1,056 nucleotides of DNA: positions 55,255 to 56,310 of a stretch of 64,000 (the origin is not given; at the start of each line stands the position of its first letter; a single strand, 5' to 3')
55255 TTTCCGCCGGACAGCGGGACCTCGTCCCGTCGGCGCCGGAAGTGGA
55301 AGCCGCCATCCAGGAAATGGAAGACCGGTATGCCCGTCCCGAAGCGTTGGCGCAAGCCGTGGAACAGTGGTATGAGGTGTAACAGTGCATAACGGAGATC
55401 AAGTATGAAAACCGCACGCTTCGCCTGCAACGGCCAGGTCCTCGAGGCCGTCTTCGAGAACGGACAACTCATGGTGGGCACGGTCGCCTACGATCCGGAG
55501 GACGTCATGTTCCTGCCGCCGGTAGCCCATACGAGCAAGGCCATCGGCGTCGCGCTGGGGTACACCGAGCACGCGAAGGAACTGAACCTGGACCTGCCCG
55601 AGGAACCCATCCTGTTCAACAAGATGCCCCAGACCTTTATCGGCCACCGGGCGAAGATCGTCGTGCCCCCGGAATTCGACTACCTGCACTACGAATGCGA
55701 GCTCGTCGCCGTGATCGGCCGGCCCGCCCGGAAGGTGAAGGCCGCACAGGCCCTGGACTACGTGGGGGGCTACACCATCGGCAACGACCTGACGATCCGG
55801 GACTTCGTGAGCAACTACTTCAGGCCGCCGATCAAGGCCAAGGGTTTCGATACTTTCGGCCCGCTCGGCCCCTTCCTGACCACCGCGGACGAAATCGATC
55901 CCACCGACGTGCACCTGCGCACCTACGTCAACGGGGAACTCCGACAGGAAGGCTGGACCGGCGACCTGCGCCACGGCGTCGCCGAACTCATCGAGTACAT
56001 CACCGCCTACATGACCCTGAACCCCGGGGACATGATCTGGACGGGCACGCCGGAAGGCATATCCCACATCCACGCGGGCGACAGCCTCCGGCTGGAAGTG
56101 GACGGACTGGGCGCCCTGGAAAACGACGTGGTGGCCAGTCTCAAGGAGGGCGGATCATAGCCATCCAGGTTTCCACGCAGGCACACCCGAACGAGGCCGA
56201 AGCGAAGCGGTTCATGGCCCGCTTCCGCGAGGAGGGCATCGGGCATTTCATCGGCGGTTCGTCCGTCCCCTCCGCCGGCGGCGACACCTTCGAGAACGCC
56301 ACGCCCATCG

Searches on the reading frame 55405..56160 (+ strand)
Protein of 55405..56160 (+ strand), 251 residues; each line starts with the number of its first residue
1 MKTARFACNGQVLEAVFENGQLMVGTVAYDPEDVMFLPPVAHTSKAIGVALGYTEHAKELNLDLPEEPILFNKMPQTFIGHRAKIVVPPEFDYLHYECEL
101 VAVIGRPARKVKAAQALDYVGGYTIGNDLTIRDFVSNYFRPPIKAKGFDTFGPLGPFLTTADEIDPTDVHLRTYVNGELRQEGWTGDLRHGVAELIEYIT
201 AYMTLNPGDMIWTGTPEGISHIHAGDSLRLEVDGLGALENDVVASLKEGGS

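Call 81: search_protein_families(library=pfam, proteins=[window:55405-56160:+], max_evalue=0.00001)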
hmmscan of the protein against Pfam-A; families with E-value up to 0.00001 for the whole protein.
window:55405-56160:+ (251 aa): 1 family
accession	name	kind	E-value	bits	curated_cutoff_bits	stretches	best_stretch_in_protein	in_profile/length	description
PF01557.24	FAA_hydrolase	-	2.6e-63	214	23.9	1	46-243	2-214/214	Fumarylacetoacetate (FAA) hydrolase C-terminal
